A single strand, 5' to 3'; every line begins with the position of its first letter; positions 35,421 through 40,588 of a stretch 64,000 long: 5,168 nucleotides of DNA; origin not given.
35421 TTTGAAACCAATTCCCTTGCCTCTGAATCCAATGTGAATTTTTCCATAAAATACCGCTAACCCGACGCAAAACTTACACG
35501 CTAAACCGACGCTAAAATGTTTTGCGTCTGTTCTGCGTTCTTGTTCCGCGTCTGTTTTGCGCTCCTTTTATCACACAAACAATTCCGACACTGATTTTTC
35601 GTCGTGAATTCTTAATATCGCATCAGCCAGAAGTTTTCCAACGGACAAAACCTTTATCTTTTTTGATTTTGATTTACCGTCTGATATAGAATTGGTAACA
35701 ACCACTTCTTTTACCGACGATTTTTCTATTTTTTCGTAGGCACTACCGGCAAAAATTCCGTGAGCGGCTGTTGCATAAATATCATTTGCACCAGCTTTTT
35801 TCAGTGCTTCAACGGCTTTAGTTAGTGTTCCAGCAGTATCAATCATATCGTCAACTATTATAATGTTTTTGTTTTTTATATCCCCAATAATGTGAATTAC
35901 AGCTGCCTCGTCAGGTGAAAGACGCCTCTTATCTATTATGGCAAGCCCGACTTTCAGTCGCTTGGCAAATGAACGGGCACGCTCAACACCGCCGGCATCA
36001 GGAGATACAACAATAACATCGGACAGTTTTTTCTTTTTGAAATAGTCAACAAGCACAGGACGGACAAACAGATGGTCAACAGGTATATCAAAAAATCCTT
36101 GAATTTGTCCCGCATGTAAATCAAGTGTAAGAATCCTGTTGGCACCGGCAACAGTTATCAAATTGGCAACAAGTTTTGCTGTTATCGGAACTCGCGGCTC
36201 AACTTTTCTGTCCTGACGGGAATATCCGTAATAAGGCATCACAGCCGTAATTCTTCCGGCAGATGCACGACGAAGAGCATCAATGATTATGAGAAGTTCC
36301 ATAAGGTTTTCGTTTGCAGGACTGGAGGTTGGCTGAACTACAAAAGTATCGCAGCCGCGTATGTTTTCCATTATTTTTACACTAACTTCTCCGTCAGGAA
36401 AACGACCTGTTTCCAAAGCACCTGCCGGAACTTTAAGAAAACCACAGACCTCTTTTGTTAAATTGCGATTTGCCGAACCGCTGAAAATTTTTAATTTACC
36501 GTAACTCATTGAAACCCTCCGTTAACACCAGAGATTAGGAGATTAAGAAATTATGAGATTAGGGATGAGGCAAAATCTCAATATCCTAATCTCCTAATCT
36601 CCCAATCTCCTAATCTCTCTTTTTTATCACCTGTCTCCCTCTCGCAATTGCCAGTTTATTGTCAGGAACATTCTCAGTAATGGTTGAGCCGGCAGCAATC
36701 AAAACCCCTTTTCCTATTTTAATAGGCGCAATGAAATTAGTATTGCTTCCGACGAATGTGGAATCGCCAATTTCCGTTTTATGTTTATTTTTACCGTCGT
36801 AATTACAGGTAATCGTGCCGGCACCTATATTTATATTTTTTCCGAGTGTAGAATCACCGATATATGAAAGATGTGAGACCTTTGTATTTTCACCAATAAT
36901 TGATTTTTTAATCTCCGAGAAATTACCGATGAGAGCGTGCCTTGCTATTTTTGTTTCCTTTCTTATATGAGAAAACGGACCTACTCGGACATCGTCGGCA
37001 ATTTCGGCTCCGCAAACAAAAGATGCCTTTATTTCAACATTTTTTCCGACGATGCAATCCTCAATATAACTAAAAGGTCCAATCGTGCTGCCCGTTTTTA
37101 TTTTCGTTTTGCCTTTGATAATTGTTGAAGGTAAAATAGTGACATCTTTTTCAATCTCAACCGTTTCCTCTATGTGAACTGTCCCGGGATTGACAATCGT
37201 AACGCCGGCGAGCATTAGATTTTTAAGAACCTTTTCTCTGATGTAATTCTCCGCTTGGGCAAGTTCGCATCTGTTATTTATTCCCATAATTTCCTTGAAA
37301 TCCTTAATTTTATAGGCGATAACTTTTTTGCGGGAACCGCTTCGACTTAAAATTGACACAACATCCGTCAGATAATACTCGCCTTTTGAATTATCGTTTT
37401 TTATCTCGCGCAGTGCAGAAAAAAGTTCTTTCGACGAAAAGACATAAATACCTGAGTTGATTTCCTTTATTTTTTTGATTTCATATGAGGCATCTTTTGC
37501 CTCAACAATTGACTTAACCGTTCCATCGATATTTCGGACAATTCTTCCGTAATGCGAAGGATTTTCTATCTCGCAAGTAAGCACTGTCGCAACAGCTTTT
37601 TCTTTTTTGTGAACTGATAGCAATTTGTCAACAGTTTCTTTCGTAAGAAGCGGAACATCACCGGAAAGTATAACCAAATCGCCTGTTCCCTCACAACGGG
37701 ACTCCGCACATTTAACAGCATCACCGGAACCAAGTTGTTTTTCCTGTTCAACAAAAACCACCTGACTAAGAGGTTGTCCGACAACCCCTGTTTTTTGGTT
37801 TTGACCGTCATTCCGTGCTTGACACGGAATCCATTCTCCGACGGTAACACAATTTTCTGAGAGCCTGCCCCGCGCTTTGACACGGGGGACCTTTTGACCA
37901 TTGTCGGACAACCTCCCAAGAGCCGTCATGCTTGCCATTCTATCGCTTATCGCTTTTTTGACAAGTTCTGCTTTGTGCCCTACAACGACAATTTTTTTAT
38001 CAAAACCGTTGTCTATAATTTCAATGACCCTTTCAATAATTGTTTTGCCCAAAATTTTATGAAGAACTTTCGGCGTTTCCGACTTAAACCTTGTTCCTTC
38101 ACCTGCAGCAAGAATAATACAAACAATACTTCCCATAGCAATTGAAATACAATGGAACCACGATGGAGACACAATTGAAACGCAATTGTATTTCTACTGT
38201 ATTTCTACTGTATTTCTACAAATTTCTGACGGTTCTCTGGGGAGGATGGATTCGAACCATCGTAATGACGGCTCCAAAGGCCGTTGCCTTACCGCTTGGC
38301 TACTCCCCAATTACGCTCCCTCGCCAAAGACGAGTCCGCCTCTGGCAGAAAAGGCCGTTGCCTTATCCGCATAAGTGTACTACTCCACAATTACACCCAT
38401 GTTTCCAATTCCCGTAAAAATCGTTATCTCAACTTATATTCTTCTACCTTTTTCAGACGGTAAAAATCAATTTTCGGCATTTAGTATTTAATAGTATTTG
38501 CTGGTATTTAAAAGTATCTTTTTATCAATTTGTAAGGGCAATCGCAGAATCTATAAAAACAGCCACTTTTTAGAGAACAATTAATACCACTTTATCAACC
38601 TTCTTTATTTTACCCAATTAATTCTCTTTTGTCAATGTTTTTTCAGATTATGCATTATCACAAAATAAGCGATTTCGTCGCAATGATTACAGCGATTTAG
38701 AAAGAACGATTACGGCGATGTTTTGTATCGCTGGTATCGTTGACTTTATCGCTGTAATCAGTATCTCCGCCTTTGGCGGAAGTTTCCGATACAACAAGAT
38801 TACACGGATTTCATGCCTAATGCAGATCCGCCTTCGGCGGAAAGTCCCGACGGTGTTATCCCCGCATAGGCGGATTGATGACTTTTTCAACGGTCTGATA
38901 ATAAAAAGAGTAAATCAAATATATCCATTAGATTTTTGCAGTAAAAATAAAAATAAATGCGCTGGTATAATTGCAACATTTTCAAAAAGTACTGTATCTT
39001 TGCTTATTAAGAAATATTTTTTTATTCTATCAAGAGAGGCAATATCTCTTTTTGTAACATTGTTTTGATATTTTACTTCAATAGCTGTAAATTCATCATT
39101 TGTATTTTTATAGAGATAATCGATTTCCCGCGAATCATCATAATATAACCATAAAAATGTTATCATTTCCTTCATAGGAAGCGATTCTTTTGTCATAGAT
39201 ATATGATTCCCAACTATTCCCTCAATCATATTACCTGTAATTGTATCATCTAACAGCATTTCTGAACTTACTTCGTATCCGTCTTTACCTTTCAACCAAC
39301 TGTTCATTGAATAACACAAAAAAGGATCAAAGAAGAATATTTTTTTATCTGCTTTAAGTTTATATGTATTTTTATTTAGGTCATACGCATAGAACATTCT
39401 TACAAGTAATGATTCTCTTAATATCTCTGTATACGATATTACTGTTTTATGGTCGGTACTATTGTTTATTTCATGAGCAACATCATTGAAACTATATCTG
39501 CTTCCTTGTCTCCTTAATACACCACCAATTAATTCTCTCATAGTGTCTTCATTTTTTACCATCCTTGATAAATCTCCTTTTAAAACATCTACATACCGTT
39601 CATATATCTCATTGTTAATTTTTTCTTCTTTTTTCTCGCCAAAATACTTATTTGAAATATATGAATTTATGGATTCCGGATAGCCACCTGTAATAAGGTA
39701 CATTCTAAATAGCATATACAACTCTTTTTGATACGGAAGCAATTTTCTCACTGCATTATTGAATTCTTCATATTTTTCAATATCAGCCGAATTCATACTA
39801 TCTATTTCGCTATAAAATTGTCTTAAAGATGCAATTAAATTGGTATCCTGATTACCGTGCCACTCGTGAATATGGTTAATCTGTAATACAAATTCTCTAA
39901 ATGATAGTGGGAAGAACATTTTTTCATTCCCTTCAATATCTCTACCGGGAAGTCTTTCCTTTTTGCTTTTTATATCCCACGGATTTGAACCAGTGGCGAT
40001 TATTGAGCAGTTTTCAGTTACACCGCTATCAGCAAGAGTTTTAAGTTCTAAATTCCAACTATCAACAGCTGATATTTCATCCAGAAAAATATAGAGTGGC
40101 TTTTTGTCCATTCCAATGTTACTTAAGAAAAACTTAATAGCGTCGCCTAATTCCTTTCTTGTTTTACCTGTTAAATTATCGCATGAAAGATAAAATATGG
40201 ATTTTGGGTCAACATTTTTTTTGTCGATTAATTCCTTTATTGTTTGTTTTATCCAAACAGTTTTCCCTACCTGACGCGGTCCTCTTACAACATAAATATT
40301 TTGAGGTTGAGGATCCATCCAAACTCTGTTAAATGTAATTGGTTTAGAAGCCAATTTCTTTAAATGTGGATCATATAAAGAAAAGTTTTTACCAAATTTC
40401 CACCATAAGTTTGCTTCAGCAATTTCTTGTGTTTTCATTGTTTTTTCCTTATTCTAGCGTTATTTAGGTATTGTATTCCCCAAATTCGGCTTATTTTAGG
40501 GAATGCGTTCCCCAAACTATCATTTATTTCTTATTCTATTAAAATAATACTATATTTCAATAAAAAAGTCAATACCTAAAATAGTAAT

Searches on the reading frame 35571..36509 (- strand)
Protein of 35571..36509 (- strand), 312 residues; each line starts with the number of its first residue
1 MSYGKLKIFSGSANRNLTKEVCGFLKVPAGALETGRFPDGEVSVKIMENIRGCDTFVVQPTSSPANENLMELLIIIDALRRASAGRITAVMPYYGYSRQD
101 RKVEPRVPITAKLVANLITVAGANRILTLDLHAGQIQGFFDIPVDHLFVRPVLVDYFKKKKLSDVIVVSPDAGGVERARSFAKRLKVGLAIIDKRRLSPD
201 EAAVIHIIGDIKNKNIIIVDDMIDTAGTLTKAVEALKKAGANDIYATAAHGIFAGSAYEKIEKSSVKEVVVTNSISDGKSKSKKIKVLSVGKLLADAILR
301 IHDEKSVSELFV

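Call 6: search_protein_families(library=pfam, proteins=[window:35571-36509:-])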
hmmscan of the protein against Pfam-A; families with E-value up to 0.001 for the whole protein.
window:35571-36509:- (312 aa): 4 families
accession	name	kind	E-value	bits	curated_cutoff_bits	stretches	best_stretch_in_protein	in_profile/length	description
PF13793.12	Pribosyltran_N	-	9.8e-53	177.4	25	1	6-122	1-117/117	N-terminal domain of ribose phosphate pyrophosphokinase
PF14572.12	Pribosyl_synth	-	3.5e-32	112.3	27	1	199-311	69-183/184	Phosphoribosyl synthetase-associated domain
PF00156.33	Pribosyltran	-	8.1e-19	67.9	26.3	1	157-263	23-135/158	Phosphoribosyl transferase domain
PF14681.12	UPRTase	-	2.7e-05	24.2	27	1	179-277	85-184/206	Uracil phosphoribosyltransferase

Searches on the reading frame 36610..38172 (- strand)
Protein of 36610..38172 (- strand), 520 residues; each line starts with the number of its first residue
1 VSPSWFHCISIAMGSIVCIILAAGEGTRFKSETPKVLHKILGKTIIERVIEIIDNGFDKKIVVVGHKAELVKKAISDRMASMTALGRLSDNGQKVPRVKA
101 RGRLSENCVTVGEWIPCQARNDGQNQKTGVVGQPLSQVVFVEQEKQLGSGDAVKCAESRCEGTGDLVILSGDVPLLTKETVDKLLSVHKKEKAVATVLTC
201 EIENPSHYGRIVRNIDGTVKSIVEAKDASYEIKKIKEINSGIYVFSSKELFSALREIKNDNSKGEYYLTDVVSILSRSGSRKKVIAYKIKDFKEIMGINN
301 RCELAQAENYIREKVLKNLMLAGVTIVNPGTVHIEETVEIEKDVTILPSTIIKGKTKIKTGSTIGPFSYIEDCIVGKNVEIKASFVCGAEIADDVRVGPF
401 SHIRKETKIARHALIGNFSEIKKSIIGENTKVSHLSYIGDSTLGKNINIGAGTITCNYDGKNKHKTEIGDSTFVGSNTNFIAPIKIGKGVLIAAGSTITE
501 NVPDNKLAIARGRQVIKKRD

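Call 57: search_protein_families(library=pfam, max_evalue=0.00001, proteins=[window:36610-38172:-])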
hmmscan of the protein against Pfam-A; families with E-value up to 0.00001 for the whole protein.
window:36610-38172:- (520 aa): 6 families
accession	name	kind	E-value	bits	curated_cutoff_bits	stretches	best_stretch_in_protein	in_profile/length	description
PF00132.30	Hexapep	-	1.9e-28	97.4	27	2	466-499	2-35/36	Bacterial transferase hexapeptide (six repeats)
PF12804.13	NTP_transf_3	-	1.5e-17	64.7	27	2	18-68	1-50/160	MobA-like NTP transferase domain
PF00483.29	NTP_transferase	-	1.7e-14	54.4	21.2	1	19-281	3-215/245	Nucleotidyl transferase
PF25084.1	LbH_EIF2B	-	1.7e-12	47.7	54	0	334-405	6-83/105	EIF2B subunit epsilon LbH domain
PF01128.25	IspD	-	1.5e-08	35.1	27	1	16-69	1-55/221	2-C-methyl-D-erythritol 4-phosphate cytidylyltransferase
PF07959.18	Fucose_pyrophosphorylase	-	2.6e-06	27.1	34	0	420-474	286-341/418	Fucose pyrophosphorylase domain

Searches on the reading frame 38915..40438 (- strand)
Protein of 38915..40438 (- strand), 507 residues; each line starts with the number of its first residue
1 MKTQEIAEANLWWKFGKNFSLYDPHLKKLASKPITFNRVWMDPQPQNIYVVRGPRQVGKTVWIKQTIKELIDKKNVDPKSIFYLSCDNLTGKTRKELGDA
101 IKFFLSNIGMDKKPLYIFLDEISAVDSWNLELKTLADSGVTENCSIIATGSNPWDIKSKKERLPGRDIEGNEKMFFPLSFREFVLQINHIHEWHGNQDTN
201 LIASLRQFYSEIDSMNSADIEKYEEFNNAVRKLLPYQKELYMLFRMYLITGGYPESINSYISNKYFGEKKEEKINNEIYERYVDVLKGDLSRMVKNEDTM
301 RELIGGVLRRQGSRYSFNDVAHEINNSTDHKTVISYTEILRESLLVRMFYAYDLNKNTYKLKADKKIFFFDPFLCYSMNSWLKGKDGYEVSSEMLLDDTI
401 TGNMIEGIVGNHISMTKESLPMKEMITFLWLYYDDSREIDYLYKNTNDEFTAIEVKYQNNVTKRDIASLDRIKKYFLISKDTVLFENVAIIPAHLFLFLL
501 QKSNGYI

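Call 57: search_protein_families(library=pfam, max_evalue=0.00001, proteins=[window:38915-40438:-])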
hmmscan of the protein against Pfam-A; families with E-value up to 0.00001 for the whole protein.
window:38915-40438:- (507 aa): 3 families
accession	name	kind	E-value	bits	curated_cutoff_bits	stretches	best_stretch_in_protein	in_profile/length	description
PF13173.12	AAA_14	-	2.4e-27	95.9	27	1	47-183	3-128/129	AAA domain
PF13635.12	DUF4143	-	2.9e-16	60.1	28.1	1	294-457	10-159/160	Domain of unknown function (DUF4143)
PF01637.24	ATPase_2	-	7.8e-07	29.6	33.2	1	40-88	14-59/225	ATPase domain predominantly from Archaea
